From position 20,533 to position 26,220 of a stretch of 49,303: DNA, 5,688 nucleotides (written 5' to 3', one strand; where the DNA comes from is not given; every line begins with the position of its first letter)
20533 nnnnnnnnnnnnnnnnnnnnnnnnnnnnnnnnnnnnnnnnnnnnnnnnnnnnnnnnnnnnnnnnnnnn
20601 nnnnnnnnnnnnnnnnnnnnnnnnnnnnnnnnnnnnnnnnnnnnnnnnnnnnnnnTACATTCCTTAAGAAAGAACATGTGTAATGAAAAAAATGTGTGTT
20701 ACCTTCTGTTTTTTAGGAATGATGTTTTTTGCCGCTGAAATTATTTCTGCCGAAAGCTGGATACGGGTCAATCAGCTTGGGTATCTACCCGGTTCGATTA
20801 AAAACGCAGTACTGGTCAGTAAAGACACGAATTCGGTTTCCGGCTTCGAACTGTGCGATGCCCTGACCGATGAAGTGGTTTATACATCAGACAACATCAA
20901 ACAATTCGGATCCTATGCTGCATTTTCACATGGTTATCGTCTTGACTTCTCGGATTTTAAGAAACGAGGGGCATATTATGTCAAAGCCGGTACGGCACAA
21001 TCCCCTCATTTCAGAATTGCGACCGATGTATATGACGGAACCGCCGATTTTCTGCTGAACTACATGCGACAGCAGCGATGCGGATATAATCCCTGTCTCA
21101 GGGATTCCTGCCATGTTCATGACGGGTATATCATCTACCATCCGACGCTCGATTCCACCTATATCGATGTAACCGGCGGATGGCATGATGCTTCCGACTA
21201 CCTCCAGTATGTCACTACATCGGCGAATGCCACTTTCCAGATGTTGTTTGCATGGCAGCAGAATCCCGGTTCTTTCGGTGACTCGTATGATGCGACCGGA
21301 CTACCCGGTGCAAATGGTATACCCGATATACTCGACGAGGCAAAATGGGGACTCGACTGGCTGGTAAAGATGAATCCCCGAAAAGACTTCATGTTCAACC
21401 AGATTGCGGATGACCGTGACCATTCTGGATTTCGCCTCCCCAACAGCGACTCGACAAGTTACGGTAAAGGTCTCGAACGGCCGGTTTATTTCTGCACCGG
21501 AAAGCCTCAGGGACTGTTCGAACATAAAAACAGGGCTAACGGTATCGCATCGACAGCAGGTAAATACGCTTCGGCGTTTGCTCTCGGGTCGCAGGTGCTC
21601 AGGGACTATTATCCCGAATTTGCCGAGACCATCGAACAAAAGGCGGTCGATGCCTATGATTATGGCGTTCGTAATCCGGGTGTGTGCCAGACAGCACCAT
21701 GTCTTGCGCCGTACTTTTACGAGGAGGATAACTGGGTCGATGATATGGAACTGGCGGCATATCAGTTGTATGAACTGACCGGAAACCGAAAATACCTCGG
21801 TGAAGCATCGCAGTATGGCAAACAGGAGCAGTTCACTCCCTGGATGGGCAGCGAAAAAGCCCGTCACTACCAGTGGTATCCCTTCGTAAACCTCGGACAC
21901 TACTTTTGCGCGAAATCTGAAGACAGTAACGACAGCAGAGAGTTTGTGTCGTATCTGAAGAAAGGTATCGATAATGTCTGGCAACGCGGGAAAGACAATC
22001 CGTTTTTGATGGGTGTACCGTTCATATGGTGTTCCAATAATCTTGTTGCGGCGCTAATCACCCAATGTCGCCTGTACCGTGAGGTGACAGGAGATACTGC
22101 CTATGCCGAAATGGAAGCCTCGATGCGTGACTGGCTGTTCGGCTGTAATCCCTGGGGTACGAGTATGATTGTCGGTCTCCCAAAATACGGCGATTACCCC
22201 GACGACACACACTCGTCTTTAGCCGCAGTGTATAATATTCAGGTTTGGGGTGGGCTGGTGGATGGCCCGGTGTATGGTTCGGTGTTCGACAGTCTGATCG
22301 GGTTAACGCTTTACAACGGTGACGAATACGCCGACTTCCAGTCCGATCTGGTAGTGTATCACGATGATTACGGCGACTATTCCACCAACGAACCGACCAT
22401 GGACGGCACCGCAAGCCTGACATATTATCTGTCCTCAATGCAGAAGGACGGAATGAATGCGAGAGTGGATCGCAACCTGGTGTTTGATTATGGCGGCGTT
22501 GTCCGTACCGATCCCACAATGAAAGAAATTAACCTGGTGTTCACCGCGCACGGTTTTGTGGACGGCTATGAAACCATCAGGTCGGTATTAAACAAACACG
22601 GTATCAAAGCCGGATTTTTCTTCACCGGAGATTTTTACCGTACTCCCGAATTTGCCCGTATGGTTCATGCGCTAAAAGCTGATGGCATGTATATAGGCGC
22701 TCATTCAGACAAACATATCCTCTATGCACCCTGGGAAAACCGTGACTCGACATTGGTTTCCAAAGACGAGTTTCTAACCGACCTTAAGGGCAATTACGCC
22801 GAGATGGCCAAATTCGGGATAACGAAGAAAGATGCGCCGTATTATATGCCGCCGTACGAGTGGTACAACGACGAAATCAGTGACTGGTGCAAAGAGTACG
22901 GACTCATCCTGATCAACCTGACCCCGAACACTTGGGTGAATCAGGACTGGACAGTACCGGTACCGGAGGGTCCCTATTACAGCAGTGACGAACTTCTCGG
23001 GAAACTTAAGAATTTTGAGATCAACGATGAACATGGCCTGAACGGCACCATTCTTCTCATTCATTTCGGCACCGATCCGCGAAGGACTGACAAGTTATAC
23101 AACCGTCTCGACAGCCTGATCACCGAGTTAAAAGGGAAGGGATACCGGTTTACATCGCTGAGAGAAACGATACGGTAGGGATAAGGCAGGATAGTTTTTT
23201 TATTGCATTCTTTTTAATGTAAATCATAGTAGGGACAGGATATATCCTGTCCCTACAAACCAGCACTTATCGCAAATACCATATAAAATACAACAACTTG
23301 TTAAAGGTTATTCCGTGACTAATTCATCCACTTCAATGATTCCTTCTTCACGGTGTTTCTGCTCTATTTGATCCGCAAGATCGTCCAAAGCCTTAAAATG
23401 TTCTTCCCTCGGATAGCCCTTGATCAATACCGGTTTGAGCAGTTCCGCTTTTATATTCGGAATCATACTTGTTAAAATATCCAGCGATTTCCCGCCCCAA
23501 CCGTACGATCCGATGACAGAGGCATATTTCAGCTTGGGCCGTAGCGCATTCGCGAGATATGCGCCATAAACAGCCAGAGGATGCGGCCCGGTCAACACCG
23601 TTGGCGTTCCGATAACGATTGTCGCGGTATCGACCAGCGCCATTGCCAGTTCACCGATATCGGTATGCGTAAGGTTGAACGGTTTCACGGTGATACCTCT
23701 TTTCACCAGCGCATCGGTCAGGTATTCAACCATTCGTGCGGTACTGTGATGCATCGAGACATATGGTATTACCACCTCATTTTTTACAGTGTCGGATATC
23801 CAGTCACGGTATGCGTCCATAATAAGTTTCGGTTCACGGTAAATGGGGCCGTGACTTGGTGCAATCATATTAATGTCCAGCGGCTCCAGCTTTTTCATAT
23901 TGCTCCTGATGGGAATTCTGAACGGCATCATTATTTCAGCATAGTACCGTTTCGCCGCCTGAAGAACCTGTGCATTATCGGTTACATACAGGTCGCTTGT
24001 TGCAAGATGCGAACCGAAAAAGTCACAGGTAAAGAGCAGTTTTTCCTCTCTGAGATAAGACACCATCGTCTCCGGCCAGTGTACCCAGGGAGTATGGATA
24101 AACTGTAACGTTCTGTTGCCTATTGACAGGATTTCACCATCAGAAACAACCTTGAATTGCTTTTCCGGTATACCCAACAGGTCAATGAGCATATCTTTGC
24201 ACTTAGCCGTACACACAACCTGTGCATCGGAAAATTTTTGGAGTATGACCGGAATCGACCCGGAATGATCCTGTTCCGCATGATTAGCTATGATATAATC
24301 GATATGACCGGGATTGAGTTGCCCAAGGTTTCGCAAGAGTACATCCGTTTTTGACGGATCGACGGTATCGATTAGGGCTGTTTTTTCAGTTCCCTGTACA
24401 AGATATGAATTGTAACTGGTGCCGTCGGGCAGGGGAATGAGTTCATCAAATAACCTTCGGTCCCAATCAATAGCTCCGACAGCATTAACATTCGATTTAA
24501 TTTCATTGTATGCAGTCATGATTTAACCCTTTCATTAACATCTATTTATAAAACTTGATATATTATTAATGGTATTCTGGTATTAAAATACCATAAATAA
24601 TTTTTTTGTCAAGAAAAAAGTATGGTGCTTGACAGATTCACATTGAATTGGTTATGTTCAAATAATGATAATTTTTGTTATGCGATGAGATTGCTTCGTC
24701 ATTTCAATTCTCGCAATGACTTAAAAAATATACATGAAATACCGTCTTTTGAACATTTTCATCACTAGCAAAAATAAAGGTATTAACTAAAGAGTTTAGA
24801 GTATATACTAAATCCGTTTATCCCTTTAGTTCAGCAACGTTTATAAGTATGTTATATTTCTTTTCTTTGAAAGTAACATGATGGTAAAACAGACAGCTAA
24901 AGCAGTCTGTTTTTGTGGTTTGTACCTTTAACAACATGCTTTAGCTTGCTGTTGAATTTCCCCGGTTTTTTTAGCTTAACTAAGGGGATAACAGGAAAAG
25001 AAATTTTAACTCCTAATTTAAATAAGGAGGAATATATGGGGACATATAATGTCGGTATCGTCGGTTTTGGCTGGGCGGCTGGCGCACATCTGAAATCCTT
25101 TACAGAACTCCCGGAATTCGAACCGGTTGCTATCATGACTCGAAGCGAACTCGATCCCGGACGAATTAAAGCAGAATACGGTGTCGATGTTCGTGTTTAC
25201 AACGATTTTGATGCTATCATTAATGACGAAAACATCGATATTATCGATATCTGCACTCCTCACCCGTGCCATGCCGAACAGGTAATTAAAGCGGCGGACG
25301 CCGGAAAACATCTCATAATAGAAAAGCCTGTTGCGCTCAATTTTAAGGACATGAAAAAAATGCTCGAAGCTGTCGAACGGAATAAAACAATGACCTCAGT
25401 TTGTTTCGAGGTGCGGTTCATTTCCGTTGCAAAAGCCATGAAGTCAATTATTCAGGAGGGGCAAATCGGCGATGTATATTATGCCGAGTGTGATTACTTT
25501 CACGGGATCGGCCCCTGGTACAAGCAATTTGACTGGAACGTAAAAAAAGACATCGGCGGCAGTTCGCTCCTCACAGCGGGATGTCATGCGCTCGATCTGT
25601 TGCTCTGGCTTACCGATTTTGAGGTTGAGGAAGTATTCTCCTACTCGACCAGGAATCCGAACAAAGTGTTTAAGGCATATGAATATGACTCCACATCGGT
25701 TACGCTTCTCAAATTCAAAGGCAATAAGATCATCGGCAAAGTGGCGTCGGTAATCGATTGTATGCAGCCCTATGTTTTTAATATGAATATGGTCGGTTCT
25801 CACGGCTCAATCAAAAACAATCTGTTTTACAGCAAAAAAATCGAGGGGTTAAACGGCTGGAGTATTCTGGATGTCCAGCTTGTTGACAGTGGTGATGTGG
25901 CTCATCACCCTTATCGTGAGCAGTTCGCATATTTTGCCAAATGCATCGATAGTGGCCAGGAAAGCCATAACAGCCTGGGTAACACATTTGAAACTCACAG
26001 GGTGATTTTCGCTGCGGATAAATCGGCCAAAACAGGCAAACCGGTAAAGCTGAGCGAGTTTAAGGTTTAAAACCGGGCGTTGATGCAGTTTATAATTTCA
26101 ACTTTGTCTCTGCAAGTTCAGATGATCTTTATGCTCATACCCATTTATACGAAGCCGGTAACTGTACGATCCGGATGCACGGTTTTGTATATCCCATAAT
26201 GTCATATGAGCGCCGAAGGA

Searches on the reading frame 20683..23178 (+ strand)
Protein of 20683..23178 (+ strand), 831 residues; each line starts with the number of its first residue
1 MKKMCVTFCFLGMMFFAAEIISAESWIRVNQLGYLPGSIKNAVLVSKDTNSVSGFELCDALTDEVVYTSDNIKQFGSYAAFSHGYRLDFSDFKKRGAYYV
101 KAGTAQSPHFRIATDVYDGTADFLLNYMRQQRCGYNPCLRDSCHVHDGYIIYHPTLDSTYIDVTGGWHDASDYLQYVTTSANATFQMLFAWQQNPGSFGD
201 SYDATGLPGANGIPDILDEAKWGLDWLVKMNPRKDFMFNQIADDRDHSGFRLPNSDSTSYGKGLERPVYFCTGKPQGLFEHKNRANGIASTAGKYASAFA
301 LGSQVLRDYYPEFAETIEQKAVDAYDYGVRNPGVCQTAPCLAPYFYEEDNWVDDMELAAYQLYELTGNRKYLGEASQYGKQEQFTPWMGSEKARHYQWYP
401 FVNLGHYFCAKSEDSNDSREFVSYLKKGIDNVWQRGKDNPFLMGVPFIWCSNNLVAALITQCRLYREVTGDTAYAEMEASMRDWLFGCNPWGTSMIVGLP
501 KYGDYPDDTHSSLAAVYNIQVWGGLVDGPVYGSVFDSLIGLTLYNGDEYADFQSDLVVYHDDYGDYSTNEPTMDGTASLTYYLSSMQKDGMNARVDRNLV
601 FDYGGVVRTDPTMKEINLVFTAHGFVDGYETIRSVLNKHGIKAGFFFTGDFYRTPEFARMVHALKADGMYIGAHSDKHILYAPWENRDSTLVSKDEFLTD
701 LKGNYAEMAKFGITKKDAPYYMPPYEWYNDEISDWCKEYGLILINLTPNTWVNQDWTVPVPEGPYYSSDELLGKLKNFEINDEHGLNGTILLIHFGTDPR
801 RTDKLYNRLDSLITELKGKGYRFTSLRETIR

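Call 52: search_protein_families(library=pfam, proteins=[window:20683-23178:+], max_evalue=0.00001)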
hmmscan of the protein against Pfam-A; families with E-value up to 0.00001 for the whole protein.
window:20683-23178:+ (831 aa): 3 families
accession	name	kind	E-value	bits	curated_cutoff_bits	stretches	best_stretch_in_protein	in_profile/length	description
PF00759.25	Glyco_hydro_9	-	2.6e-68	231.8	27.7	1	117-583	1-444/444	Glycosyl hydrolase family 9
PF02927.20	CelD_N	-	1.6e-22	80.5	24.6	1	23-106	2-85/86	Cellulase N-terminal ig-like domain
PF01522.26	Polysacc_deac_1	-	1.8e-10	41.2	23.1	1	626-741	18-121/124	Polysaccharide deacetylase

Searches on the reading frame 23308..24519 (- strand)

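Call 52: search_protein_families(library=pfam, proteins=[window:23308-24519:-], max_evalue=0.00001)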
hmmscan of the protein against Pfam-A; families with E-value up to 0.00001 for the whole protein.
window:23308-24519:- (403 aa): 2 families
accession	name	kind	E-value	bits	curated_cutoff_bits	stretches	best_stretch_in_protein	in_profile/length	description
PF19583.5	ODP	-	1.5e-26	93.9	27.2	1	36-224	3-194/194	ODP family beta lactamase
PF00753.33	Lactamase_B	-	2e-12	47.9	22.7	1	34-178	4-161/196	Metallo-beta-lactamase superfamily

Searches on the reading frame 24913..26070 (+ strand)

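Call 52: search_protein_families(library=pfam, proteins=[window:24913-26070:+], max_evalue=0.00001)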
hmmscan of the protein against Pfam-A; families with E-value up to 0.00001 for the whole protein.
window:24913-26070:+ (385 aa): 3 families
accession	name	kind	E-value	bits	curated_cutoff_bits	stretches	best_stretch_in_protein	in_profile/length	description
PF01408.29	GFO_IDH_MocA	-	7.6e-25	88.4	24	1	46-163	2-118/120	Oxidoreductase family, NAD-binding Rossmann fold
PF22725.1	GFO_IDH_MocA_C3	-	2.5e-18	66.7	27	1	175-300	3-123/124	GFO/IDH/MocA C-terminal domain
PF02894.22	GFO_IDH_MocA_C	-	3.8e-14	53.5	22.9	1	177-380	1-218/218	Oxidoreductase family, C-terminal alpha/beta domain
